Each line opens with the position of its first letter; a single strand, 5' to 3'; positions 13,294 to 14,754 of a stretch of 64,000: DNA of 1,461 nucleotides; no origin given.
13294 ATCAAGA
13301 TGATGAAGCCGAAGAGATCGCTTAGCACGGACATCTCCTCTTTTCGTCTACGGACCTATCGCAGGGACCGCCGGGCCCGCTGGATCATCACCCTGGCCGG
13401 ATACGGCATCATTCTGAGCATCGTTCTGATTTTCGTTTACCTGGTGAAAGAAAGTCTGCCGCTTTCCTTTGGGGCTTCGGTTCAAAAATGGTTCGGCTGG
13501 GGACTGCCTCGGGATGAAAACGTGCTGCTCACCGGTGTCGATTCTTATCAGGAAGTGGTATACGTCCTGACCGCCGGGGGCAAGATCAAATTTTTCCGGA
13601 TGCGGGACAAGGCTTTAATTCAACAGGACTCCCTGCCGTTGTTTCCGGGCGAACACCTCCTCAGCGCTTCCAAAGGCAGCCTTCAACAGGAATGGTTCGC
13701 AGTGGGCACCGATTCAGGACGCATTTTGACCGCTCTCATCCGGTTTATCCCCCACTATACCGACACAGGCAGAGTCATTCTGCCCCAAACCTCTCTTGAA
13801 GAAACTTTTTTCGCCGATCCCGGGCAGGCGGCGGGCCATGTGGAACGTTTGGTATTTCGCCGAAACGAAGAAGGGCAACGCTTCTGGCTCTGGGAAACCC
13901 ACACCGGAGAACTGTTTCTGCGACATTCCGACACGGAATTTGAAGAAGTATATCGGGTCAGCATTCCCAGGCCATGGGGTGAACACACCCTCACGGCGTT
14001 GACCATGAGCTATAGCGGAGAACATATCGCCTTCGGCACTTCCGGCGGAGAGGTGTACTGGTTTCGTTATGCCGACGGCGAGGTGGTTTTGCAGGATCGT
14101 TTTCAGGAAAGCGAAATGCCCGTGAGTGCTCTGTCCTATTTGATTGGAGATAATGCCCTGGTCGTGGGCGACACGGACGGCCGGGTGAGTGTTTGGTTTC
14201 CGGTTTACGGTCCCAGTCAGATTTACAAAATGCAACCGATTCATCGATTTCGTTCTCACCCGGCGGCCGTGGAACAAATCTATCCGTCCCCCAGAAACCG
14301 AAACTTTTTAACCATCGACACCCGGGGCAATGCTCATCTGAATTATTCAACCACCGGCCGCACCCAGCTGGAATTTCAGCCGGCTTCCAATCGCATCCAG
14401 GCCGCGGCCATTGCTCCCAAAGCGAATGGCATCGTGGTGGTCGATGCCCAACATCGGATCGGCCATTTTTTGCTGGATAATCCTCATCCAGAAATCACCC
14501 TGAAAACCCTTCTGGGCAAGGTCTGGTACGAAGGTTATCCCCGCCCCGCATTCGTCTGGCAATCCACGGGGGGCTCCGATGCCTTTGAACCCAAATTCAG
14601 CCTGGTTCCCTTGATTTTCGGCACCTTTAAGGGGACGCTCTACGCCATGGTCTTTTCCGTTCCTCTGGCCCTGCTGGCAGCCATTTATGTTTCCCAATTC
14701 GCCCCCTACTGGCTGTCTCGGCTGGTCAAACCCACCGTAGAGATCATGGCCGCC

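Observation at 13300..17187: PstC and PstA permeases each carry a large extra N-terminal periplasmic domain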

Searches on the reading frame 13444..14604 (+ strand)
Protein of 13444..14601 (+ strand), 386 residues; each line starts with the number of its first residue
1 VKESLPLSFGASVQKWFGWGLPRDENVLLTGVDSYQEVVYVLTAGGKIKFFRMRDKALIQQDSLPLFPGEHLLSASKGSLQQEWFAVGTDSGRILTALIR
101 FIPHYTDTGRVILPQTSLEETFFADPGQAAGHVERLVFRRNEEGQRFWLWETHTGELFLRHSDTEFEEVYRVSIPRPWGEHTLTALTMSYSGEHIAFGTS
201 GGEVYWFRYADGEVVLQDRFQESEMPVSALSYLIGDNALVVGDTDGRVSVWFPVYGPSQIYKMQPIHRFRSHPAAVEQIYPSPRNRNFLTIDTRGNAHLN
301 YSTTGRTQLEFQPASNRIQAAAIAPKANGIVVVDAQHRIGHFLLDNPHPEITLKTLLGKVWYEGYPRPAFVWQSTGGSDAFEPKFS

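Call 9: find_homologous_proteins(query=window:13444-14601:+, max_evalue=0.001)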
Query seq(386 aa) (386 aa): 514 proteins with E <= 0.001 among 4879 candidates; the best 120 are listed.
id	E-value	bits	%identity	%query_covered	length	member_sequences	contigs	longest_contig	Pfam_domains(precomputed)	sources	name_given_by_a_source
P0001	8.8e-108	379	46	100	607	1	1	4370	PF24807.2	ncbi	ncbi:MAG: hypothetical protein EH225_02690, partial [Calditrichaeota bacterium]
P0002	1.1e-98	349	42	99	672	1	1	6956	PF25174.2,PF24814.2,PF23381.2,PF25171.2,PF00528.28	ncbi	ncbi:MAG: ABC transporter permease subunit, partial [Calditrichaeota bacterium]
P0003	2.7e-96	341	48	90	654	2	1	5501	PF23410.5,PF25174.2,PF24814.2,PF23381.2,PF23342.2,PF25173.2,PF00528.28,PF24807.2,PF24796.2,PF23414.2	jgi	-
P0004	3.3e-88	314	59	64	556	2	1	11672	PF00528.28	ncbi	ncbi:MAG: ABC transporter permease subunit, partial [Calditrichaeota bacterium]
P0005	3.1e-65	238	62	44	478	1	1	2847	PF00528.28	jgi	jgi:phosphate transport system permease protein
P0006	1.5e-59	220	35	92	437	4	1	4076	PF23410.5,PF25174.2,PF24814.2,PF23381.2,PF25173.2,PF25171.2,PF24807.2,PF25175.2,PF23414.2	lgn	-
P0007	1.8e-59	220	38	92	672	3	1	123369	PF23381.2,PF25173.2,PF23383.2,PF25171.2,PF00528.28,PF24807.2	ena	-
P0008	6.0e-58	215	35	92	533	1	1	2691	PF25174.2,PF24814.2,PF23381.2,PF25171.2,PF24807.2,PF24796.2,PF23414.2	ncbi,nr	ncbi:MAG: hypothetical protein JRF52_08850, partial [Deltaproteobacteria bacterium]|nr:hypothetical 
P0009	5.4e-55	205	63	38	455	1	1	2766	PF00528.28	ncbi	-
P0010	9.0e-55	204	35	100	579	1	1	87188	PF25174.2,PF23381.2,PF25173.2,PF24807.2,PF00400.39,PF23414.2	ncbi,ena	-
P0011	1.9e-54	203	35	95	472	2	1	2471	-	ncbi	ncbi:MAG TPA: hypothetical protein VF879_03000, partial [Nitrospirales bacterium]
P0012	2.0e-54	203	33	99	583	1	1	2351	PF25174.2,PF24814.2,PF24805.2,PF23381.2,PF25173.2,PF25171.2,PF12894.14,PF25175.2,PF24817.2,PF24796.2,PF23409.2,PF24807.2,PF00400.39,PF23414.2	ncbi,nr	ncbi:MAG: hypothetical protein HOI47_01500, partial [Candidatus Scalindua sp.]|nr:hypothetical prote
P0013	1.3e-53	200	35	92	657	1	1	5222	PF25174.2,PF23381.2,PF24807.2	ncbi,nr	ncbi:MAG: ABC transporter permease, partial [Nitrospirae bacterium]|nr:ABC transporter permease [Nit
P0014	9.2e-53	197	34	100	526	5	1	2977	PF25174.2,PF23381.2,PF25173.2,PF24807.2,PF23414.2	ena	-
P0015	3.6e-52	196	33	92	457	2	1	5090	PF25174.2,PF24814.2,PF24805.2,PF23381.2,PF25171.2,PF12894.14,PF24807.2,PF25175.2,PF24817.2,PF00400.39,PF23414.2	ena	-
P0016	9.8e-52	194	34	92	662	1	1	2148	PF25174.2,PF23381.2,PF25173.2,PF00528.28,PF24807.2,PF00400.39,PF23414.2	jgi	-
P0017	1.0e-51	194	33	93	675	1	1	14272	PF23381.2,PF25173.2,PF25171.2,PF00528.28,PF23414.2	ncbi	-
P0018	1.6e-51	193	32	93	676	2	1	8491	PF24814.2,PF23381.2,PF25173.2,PF25171.2,PF00528.28,PF12894.14,PF24807.2,PF24817.2,PF05131.21,PF23756.2,PF23414.2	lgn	-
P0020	2.9e-51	193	34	92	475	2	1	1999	PF25174.2,PF23381.2,PF25173.2,PF25171.2,PF24807.2,PF00400.39,PF23414.2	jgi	jgi:phosphate transport system permease protein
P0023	6.5e-51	191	33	99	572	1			PF25174.2,PF24814.2,PF23381.2,PF25173.2,PF25171.2,PF24807.2,PF25175.2,PF23414.2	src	-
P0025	1.3e-50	190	34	92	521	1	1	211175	PF25174.2,PF23381.2,PF25173.2,PF24807.2,PF00400.39,PF23098.2,PF23414.2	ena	-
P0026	1.4e-50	190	34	94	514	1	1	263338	PF23381.2,PF25173.2,PF25171.2,PF24807.2,PF00400.39,PF23756.2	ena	-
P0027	1.6e-50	190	35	91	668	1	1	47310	PF23410.5,PF24814.2,PF23381.2,PF25173.2,PF23383.2,PF25171.2,PF00528.28,PF24817.2,PF24796.2,PF24807.2,PF00400.39,PF23756.2,PF23098.2,PF23414.2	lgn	-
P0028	4.3e-50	189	33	93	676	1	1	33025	PF24814.2,PF23381.2,PF25173.2,PF25171.2,PF00528.28,PF12894.14,PF24817.2,PF25172.2,PF24807.2,PF05131.21,PF23756.2,PF23414.2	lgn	-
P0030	5.5e-50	188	32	93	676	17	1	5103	PF25172.2,PF24814.2,PF23381.2,PF25173.2,PF25171.2,PF00528.28,PF24807.2,PF24817.2,PF05131.21,PF23756.2,PF23414.2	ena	-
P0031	2.0e-49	186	34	92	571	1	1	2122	PF25174.2,PF24805.2,PF23381.2,PF24807.2,PF23414.2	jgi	-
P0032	2.2e-49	186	32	92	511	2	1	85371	PF23381.2,PF25173.2,PF24807.2,PF23414.2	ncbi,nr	ncbi:MAG: hypothetical protein HP477_00995, partial [Nitrospira sp.]|nr:hypothetical protein [Nitros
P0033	3.9e-49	185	34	92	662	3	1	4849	PF25174.2,PF23381.2,PF25173.2,PF00528.28,PF24807.2,PF23414.2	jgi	jgi:phosphate transport system permease protein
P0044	1.3e-46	177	32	87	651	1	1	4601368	PF23410.5,PF25174.2,PF24814.2,PF24805.2,PF23381.2,PF25173.2,PF23383.2,PF25171.2,PF00528.28,PF12894.14,PF25175.2,PF24817.2,PF24796.2,PF25172.2,PF24807.2,PF00400.39,PF23756.2,PF23414.2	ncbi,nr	ncbi:MAG: ABC transporter permease subunit [Ignavibacteriales bacterium]|nr:MAG: ABC transporter per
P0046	1.7e-46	177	34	88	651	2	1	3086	PF23410.5,PF23381.2,PF25173.2,PF25171.2,PF00528.28,PF24807.2,PF24817.2,PF00400.39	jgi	jgi:phosphate transport system permease protein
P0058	1.7e-45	174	34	83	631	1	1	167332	PF25174.2,PF23381.2,PF25173.2,PF00528.28,PF24807.2,PF25047.1,PF23414.2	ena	-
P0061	2.4e-45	173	32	82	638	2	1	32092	PF24814.2,PF23381.2,PF25173.2,PF25171.2,PF00528.28,PF24807.2,PF23756.2,PF23414.2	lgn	-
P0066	1.2e-44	171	32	93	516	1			PF25173.2,PF25171.2,PF23756.2,PF23414.2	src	-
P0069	2.4e-44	170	34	87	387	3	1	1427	PF25174.2,PF24814.2,PF23381.2,PF25173.2,PF25171.2,PF24807.2,PF24817.2,PF23098.2,PF23414.2,PF23409.2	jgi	-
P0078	1.6e-43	167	33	92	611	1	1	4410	PF24814.2,PF00697.29,PF25173.2,PF25047.1,PF23414.2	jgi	-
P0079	1.6e-43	167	44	54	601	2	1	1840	PF23381.2,PF00528.28,PF23098.2,PF23414.2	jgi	jgi:phosphate transport system permease protein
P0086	5.1e-43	165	41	56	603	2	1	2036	PF23410.5,PF23381.2,PF25173.2,PF00528.28,PF25047.1,PF00400.39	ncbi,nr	ncbi:MAG: ABC transporter permease subunit, partial [Candidatus Binatia bacterium]|nr:ABC transporte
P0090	1.3e-42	164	43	53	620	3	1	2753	PF25174.2,PF23381.2,PF25173.2,PF00528.28,PF24807.2,PF25047.1,PF23414.2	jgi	jgi:phosphate transport system permease protein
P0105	2.5e-41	160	41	54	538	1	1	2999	PF23381.2,PF25173.2,PF00528.28,PF24807.2,PF23414.2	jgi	jgi:phosphate transport system permease protein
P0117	8.5e-41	158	32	85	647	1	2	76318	PF24814.2,PF23381.2,PF25173.2,PF25171.2,PF00528.28,PF24807.2,PF23756.2,PF23414.2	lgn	-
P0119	1.0e-40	158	41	53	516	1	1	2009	PF23381.2,PF25173.2,PF00528.28,PF24807.2,PF23414.2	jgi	jgi:phosphate transport system permease protein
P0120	1.4e-40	157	32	82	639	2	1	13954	PF23381.2,PF25173.2,PF25171.2,PF00528.28,PF24807.2,PF24817.2,PF05131.21,PF00400.39,PF24796.2,PF23414.2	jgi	-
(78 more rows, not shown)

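Call 21: find_related_loci(query=A1, collection=genome_contigs, flank=6000)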
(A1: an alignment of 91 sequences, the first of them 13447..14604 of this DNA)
Query A1 (386 aa) in genome_contigs; peptide patterns used: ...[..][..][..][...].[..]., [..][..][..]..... (x = any residue, [..] = any of these).
600 stretches matched a pattern (row limit reached: there are more); 595 encode a relative of the query (tblastn E <= 1e-3); the best 80 are kept; 80 distinct loci.
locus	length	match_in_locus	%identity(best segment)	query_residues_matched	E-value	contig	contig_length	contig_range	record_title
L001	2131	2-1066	55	35-386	2e-130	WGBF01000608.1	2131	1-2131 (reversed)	MAG: bacterium isolate S144_13 k151_65429, whole genome shotgun sequence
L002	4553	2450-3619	48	2-386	2e-115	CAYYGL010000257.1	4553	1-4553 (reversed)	MAG TPA_asm: uncultured Calditrichaceae bacterium isolate SRP163575_co1_571 genome assembly, contig: NODE_41318_length_4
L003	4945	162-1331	45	2-386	4e-112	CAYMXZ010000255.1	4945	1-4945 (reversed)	MAG TPA_asm: uncultured Caldithrix sp. isolate binchicken_co107_282 genome assembly, contig: NODE_34930_length_4945_cov_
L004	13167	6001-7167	48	2-386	4e-110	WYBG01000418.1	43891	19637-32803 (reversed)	MAG: Deltaproteobacteria bacterium isolate PRO9 k127_383662, whole genome shotgun sequence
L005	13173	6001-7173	46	2-386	2e-104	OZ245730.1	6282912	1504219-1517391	MAG: Calditrichia bacterium isolate b0d004ed-fac9-4c7c-be48-ce0904fd85ed genome assembly, chromosome: 1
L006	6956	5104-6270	42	2-386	6e-103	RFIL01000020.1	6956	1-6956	MAG: Calditrichaeota bacterium isolate J075 k99_15974, whole genome shotgun sequence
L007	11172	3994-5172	41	2-386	3e-95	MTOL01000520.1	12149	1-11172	MAG: Deferribacteres bacterium JdFR-76 JGI24019J35510_1001081, whole genome shotgun sequence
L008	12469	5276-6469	34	2-386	4e-67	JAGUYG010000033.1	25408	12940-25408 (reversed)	MAG: Ignavibacteriales bacterium isolate DeMMO6_2 c_000000008980, whole genome shotgun sequence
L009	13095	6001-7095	35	30-386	7e-66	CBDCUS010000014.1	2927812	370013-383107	MAG: Candidatus Scalinduaceae bacterium isolate 06c2e644-e4ca-4b95-b966-bf5aaa188cb2 genome assembly, contig: contig_14,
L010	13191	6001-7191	34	2-386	1e-64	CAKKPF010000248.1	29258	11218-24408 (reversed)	Candidatus Brocadiaceae bacterium isolate Hainich-H41-bin245-1 genome assembly, contig: H41-bin245_1_Hain_H41_02um_R2_91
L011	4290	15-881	39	102-386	4e-64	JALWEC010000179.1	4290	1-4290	MAG: Melioribacteraceae bacterium isolate T11_metabat1_scaf2bin.052 T11_NODE_19470_length_4290_cov_2.640884, whole genom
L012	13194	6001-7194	33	2-386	2e-63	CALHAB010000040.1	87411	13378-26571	MAG: uncultured Ignavibacterium sp. isolate R1_Bin_MAXBIN__024_1 genome assembly, contig: c_000000093059, whole genome s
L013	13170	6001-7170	35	2-386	2e-60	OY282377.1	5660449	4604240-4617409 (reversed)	MAG: uncultured Latescibacteria bacterium genome assembly, chromosome: 1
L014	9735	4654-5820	37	2-386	8e-60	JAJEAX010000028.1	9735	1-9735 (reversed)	MAG: Candidatus Latescibacterota bacterium isolate jk18x7bins.9 k141_2615366, whole genome shotgun sequence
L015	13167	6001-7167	36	2-386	8e-60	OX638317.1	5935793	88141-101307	MAG: uncultured Latescibacteria bacterium isolate cbbe8a84-e08a-4d06-a76e-2eb930d8ff24 genome assembly, chromosome: 1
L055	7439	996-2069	31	31-386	1e-50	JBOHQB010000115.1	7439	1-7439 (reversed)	MAG: Candidatus Rokuibacteriota bacterium isolate H1-B1_metabat2.bin.40_sub k127_2199966, whole genome shotgun sequence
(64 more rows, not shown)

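Call 23: search_dna_similar(query=window:13447-14604:+, collection=plasmids, mode=protein, max_rows=20, max_evalue=0.001)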
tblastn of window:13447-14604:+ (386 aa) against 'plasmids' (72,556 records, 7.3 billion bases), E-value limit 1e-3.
Records with a match: 2; places in all: 2; records where one place covers at least 80% of the query: 2.
Best place of each record, by identity: <60% 2.
By first word of the organism name: Pseudomonas 1; Aeromonas 1.
By predicted mobility (MOB-suite, as given by PLSDB): non-mobilizable 2.
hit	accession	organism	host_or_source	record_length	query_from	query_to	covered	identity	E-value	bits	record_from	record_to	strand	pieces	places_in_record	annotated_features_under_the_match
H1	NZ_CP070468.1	Pseudomonas aeruginosa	Homo sapiens,blood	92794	27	386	93%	26.9%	5e-30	129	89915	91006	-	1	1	ABC transporter permease subunit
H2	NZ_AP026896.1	Aeromonas caviae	Microbe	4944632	5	386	99%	25.2%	3e-18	94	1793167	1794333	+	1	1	none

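Call 24: get_annotated_region(hit=H1, flank=6000)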
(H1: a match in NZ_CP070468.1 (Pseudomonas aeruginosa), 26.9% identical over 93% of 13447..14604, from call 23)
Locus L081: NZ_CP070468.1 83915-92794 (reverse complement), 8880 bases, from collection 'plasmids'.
description: Pseudomonas aeruginosa strain B17416 plasmid p1B17416, complete sequence
organism: Pseudomonas aeruginosa (NCBI taxid 287)
taxonomy: Bacteria; Pseudomonadota; Gammaproteobacteria; Pseudomonadales; Pseudomonadaceae; Pseudomonas; Pseudomonas aeruginosa
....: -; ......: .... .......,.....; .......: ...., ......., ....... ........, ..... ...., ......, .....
typing (MOB-suite, as given by PLSDB): non-mobilizable
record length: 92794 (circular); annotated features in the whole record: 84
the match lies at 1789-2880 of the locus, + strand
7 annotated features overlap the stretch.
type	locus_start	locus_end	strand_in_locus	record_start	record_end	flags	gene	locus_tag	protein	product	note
CDS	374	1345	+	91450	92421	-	pstS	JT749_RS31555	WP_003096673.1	phosphate ABC transporter substrate-binding protein PstS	-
CDS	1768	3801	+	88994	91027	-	-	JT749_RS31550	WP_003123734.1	ABC transporter permease subunit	GO:0055085 - transmembrane transport [Evidence IEA]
CDS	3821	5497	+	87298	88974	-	pstA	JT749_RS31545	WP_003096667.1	phosphate ABC transporter permease PstA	-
CDS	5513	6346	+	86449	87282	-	pstB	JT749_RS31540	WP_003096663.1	phosphate ABC transporter ATP-binding protein PstB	-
CDS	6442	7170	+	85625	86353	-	phoU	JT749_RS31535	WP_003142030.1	phosphate signaling complex protein PhoU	GO:0051049 - regulation of transport [Evidence IEA]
CDS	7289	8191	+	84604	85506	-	-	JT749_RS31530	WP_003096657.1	response regulator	GO:0000160 - phosphorelay signal transduction system [Evidence IEA]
CDS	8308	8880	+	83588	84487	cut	-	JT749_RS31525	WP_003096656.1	peptidoglycan DD-metalloendopeptidase family protein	-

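Call 28: search_protein_families(library=pfam, proteins=[L081:1768-3801:+, L081:3821-5497:+, window:13447-14604:+], max_evalue=10)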
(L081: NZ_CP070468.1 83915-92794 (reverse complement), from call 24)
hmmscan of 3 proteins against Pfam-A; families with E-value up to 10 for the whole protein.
L081:1768-3801:+ (677 aa): 2 families
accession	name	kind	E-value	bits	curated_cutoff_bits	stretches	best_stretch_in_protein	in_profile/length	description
PF00528.27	BPD_transp_1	-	8.2e-09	35.9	26.4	1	394-672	2-184/184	Binding-protein-dependent transport system inner membrane component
PF08955.15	BofC_C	-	0.15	12.6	21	1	265-293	3-31/74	BofC C-terminal domain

L081:3821-5497:+ (558 aa): 3 families
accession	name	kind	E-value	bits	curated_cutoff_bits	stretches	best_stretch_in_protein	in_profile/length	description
PF00528.27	BPD_transp_1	-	1.2e-14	54.9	26.4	1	325-549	2-182/184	Binding-protein-dependent transport system inner membrane component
PF15188.11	CCDC-167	-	0.088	13.5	27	1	199-248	20-67/84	Coiled-coil domain-containing protein 167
PF03938.19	OmpH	-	0.26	11.9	32.4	1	214-271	18-74/141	Outer membrane protein (OmpH-like)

window:13447-14604:+ (386 aa): 16 families
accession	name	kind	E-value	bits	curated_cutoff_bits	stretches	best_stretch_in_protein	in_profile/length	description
PF23414.1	Beta-prop_EML_2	-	5.7e-08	32.9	90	1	180-308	40-159/266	Echinoderm microtubule-associated protein second beta-propeller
PF24807.1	WD40_CDC20-Fz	-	2.5e-06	27.4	200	1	176-288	88-193/292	CDC20/Fizzy WD40 domain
PF25173.1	Beta-prop_WDR3_1st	-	7.9e-06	26.1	154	1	179-250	29-98/184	WDR3 first beta-propeller domain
PF23756.1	Beta-prop_HPS5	-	0.00017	21.4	34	1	186-252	24-88/328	HPS5 beta propeller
PF25174.1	Beta-prop_THOC3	-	0.00018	21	305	1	183-288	92-187/272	THOC3 beta-propeller domain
PF25171.1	Beta-prop_WDR36-Utp21_1st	-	0.00021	21.3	80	1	148-250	134-220/266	WDR36/Utp21 first beta-propeller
PF24817.1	WD40_WDHD1_1st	-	0.00057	19.6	109.9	1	178-248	221-290/291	WDHD1 first WD40 domain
PF24814.1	WD40_Prp19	-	0.0043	16.6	320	1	183-324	10-143/281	Prp19 WD40 domain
PF13360.13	PQQ_2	-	0.0055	16.8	27.6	1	105-219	50-146/233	Outer membrane protein assembly factor BamB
PF24796.1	WDR55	-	0.006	16.1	200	1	179-247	179-245/296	WDR55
PF12894.13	ANAPC4_WD40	-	0.0088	16.7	22.9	2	193-249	9-64/91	Anaphase-promoting complex subunit 4 WD40 domain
PF00400.38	WD40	-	0.032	15.3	27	1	223-250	11-38/39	WD domain, G-beta repeat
PF23410.3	Beta-prop_VPS8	-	0.057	12.8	28.9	1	187-255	29-98/358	Vps8 beta-propeller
PF23409.1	Beta-prop_EML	-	0.058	13.3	88.2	1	180-295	157-262/267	Echinoderm microtubule-associated protein first beta-propeller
PF13570.13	Beta-prop_ACSF4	-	0.1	12.4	133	2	184-249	138-199/329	Beta-alanine-activating enzyme, beta-propeller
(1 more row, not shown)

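Call 29: predict_structure(alignment_id=A1)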
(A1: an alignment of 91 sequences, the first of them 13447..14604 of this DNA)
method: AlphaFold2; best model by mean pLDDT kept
length: 386 residues; sequences in the alignment: 91
mean_pLDDT: 91.1   pTM: 0.90
mean pLDDT of the five models: 91.1, 90.3, 90.3, 88.2, 88.0
residues with pLDDT >= 90: 305; 70-90: 50; 50-70: 14; < 50: 17
segments of 3 or more residues with pLDDT < 50: 1-4, 373-382, 384-386
pLDDT, mean of each block of 10 residues (from residue 1): 56 91 93 97 98 97 97 96 97 98 96 98 81 97 96 95 89 95 98 98 97 97 98 94 98 91 97 98 95 97 92 96 95 97 79 78 77 47 49
secondary structure, 60 per line:
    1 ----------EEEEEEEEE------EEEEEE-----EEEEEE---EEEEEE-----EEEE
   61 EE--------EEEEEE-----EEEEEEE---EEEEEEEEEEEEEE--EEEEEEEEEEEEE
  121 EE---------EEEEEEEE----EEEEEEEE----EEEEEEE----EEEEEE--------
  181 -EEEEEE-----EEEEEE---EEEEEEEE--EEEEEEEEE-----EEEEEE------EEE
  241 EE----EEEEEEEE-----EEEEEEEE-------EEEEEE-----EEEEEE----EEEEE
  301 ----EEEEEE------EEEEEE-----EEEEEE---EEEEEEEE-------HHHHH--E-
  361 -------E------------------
elements in order: E11-19 E26-31 E37-42 E46-51 E57-62 E71-76 E82-88 E92-105 E108-122 E132-139 E144-151 E156-162 E167-172 E182-187 E193-198 E202-209 E212-220 E226-231 E238-242 E247-254 E260-267 E275-280 E286-291 E296-300 E305-310 E317-322 E328-333 E337-344 H352-356
